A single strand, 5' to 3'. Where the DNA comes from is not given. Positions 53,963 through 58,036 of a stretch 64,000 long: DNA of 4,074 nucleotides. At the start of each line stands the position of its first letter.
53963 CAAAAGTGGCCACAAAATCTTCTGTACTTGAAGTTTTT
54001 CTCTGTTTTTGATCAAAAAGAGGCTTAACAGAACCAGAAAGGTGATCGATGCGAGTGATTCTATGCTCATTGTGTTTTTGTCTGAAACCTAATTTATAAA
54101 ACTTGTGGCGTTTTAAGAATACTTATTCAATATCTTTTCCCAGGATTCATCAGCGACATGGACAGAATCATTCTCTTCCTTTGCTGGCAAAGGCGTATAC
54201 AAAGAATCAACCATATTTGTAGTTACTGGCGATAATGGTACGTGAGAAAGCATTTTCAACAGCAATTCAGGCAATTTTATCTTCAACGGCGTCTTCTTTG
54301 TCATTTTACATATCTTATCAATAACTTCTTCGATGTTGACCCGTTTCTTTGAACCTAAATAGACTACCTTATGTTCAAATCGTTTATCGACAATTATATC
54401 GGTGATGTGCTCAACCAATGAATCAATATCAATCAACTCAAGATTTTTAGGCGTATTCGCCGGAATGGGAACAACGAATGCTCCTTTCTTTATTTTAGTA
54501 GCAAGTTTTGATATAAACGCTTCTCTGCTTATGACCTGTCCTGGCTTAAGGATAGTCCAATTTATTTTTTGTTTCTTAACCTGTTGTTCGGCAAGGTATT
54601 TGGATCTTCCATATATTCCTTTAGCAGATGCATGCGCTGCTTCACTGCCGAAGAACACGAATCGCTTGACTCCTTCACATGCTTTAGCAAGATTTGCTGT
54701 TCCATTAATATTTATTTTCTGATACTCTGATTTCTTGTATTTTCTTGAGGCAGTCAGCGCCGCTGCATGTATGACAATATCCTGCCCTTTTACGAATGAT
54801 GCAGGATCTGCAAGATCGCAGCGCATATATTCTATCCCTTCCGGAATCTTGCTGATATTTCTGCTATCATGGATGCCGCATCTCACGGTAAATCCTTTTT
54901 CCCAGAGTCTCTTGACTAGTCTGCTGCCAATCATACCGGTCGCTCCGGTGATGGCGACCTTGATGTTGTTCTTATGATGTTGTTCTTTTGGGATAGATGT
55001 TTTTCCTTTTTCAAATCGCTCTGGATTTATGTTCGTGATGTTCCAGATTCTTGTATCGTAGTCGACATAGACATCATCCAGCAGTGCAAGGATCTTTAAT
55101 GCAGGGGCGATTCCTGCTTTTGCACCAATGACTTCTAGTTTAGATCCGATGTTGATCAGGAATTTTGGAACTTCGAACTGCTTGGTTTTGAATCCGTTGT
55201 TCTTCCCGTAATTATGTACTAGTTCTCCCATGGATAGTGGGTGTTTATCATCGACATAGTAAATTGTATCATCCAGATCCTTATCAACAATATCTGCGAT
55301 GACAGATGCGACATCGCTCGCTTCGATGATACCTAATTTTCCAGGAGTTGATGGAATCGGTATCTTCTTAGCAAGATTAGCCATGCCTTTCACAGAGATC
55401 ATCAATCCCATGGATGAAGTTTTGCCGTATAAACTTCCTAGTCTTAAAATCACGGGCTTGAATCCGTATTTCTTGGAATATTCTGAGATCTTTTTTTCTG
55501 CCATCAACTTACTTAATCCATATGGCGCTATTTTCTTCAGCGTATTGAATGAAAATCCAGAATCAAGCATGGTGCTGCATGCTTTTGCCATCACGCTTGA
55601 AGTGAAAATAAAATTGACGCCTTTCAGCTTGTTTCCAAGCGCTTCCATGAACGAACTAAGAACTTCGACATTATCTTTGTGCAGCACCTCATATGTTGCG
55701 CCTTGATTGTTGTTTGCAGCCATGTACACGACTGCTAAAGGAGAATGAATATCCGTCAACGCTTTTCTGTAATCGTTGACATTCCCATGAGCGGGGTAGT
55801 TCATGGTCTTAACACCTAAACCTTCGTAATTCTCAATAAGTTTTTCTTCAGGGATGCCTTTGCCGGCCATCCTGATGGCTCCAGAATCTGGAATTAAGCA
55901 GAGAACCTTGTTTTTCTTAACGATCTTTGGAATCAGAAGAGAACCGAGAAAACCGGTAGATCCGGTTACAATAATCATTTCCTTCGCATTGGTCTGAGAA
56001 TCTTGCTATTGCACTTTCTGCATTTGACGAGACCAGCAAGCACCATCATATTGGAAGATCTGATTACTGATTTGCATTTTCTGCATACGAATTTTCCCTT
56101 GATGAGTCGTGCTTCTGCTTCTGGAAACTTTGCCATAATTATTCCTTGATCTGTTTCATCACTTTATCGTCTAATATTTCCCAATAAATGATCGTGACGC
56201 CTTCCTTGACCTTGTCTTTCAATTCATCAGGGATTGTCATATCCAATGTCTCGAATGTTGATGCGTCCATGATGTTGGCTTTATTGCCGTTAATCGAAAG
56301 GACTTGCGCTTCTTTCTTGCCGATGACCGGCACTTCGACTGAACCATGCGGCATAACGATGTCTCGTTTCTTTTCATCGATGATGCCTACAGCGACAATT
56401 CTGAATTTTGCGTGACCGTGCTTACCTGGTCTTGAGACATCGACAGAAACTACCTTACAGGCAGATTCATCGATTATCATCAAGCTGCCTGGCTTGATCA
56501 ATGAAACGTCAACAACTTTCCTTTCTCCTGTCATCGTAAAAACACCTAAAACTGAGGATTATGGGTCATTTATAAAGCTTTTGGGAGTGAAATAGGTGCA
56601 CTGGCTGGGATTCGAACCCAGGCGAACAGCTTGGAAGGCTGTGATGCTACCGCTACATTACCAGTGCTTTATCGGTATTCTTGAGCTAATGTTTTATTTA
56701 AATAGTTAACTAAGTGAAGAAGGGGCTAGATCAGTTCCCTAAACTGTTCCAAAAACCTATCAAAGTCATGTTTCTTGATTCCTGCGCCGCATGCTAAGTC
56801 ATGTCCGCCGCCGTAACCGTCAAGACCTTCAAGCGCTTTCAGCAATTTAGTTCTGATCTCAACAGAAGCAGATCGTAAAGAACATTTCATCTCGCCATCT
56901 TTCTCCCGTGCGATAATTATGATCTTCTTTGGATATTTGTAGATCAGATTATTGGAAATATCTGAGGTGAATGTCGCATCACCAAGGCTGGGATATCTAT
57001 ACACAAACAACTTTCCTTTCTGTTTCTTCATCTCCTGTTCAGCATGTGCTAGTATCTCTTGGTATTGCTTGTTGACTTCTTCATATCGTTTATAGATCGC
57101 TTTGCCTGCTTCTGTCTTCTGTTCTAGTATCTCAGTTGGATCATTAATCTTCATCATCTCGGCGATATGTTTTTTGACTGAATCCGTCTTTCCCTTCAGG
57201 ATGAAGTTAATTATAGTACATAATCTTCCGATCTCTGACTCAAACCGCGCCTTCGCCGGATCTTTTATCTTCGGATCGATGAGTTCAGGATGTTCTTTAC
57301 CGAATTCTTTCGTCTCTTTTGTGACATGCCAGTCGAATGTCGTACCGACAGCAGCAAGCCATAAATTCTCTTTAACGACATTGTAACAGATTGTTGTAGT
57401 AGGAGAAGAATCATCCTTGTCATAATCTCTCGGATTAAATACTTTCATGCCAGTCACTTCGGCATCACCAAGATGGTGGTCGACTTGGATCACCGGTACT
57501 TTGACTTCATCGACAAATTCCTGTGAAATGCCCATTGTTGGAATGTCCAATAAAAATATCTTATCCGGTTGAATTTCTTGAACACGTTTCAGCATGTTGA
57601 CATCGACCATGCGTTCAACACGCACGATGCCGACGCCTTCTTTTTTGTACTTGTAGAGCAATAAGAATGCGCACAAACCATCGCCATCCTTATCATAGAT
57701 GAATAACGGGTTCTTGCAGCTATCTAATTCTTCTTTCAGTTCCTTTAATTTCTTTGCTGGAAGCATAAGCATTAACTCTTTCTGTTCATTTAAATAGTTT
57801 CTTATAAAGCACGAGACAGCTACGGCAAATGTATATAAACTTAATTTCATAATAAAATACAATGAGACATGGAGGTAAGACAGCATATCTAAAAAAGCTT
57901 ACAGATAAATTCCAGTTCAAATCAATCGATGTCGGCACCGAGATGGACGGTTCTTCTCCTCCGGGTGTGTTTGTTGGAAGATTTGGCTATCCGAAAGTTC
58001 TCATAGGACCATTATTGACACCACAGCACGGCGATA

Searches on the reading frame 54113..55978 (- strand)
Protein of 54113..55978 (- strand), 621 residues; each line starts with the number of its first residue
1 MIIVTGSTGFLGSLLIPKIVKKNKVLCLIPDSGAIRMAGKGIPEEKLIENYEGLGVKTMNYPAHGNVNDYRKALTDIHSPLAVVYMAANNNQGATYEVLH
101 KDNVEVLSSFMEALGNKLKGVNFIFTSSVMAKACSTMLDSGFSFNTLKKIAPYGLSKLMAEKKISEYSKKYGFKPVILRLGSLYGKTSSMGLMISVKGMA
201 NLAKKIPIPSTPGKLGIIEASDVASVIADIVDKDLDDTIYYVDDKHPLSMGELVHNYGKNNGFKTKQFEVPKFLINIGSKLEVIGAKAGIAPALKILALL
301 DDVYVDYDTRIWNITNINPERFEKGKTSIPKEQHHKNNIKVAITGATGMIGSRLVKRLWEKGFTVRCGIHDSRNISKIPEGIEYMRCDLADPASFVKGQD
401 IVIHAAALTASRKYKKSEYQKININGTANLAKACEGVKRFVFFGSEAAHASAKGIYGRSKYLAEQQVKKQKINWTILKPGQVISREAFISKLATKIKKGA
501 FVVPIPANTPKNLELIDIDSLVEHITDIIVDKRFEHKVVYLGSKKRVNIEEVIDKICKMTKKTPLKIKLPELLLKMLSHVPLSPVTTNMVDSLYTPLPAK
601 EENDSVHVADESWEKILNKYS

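Call 10: search_protein_families(library=ncbifam, proteins=[window:54113-55978:-], max_evalue=0.00001)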
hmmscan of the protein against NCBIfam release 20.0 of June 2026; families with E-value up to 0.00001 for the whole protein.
window:54113-55978:- (621 aa): 18 families
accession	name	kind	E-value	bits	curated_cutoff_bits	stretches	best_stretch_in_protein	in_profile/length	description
TIGR03466.1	HpnA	hypoth_equivalog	2e-24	86.1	367.65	1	340-579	2-265/327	hopanoid-associated sugar epimerase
TIGR01746.1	Thioester-redct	subfamily_domain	9.1e-23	81.1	213.35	1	83-276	92-295/371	thioester reductase domain-containing protein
TIGR01214.1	rmlD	equivalog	3.9e-15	55.7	224.05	1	340-497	1-168/285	dTDP-4-dehydrorhamnose reductase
NF047837.1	UDPAcbARedWbcJ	equivalog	6.9e-15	54.8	500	1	340-560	2-215/372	UDP-2-acetamido-2,6-beta-L-arabino-hexul-4-ose reductase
TIGR01179.1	galE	equivalog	8.1e-14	51.2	262.3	1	2-192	2-185/332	UDP-glucose 4-epimerase GalE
NF050030.1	thlkprotThyD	equivalog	1.2e-13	50.9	400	0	339-459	1-130/305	thylakoid membrane protein ThyD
NF042422.1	oxyalk_red_OleD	equivalog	1.9e-13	50.5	580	1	340-457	2-123/329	2-alkyl-3-oxoalkanoate reductase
TIGR04180.1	EDH_00030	hypoth_equivalog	1.3e-12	47.4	475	1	341-462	1-131/297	NAD-dependent 4,6-dehydratase LegB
NF043036.1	ErythonDh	equivalog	6.8e-12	45.2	325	1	2-180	3-176/321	D-erythronate dehydrogenase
TIGR02197.1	heptose_epim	equivalog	2.1e-10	40.3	274.6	0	342-465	2-127/316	ADP-glyceromanno-heptose 6-epimerase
TIGR01777.1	yfcH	hypoth_equivalog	4.7e-10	39.5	207.35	1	341-460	1-120/292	TIGR01777 family oxidoreductase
NF042423.1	oxyalk_red_Shew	equivalog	5.3e-10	38.9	580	1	339-440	9-113/331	2-alkyl-3-oxoalkanoate reductase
NF004520.0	PRK05865.1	equivalog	8.6e-09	33.8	1509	1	340-486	2-132/854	sugar epimerase family protein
NF058621.1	DiazavRedAvaA7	equivalog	1.2e-08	34.9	400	0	340-441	2-110/304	3-diazoavenalumate denitrifying reductase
NF052578.1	StrlDmthSdmBMthl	equivalog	1.5e-08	34.8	600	1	342-446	4-114/328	sterol demethylase protein SdmB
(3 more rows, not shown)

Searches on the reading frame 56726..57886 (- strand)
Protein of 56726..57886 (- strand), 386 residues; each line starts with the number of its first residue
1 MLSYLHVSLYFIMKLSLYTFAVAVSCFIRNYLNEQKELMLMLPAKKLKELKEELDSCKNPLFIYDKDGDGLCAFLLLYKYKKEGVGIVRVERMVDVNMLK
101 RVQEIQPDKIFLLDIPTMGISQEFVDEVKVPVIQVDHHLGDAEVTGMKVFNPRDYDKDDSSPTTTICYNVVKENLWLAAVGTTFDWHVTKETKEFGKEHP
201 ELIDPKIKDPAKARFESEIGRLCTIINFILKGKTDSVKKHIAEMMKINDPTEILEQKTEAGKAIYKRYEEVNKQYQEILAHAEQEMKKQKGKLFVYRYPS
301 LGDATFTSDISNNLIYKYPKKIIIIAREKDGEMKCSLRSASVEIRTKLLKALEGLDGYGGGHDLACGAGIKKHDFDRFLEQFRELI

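Call 10: search_protein_families(library=ncbifam, proteins=[window:56726-57886:-], max_evalue=0.00001)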
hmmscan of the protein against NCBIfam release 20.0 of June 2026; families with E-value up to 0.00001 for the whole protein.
window:56726-57886:- (386 aa): 3 families
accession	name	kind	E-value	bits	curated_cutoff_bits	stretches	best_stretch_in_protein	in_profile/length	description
NF053576.1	RecJ_archaeal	equivalog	1.7e-13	50.2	360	1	264-386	313-449/452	RecJ family nuclease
TIGR00644.1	recJ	equivalog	1.3e-11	43.5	396.9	1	242-384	280-420/546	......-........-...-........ exonuclease RecJ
NF040701.1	RecJ_Meth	equivalog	1e-06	27.8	550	0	313-384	366-447/449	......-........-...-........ exonuclease RecJ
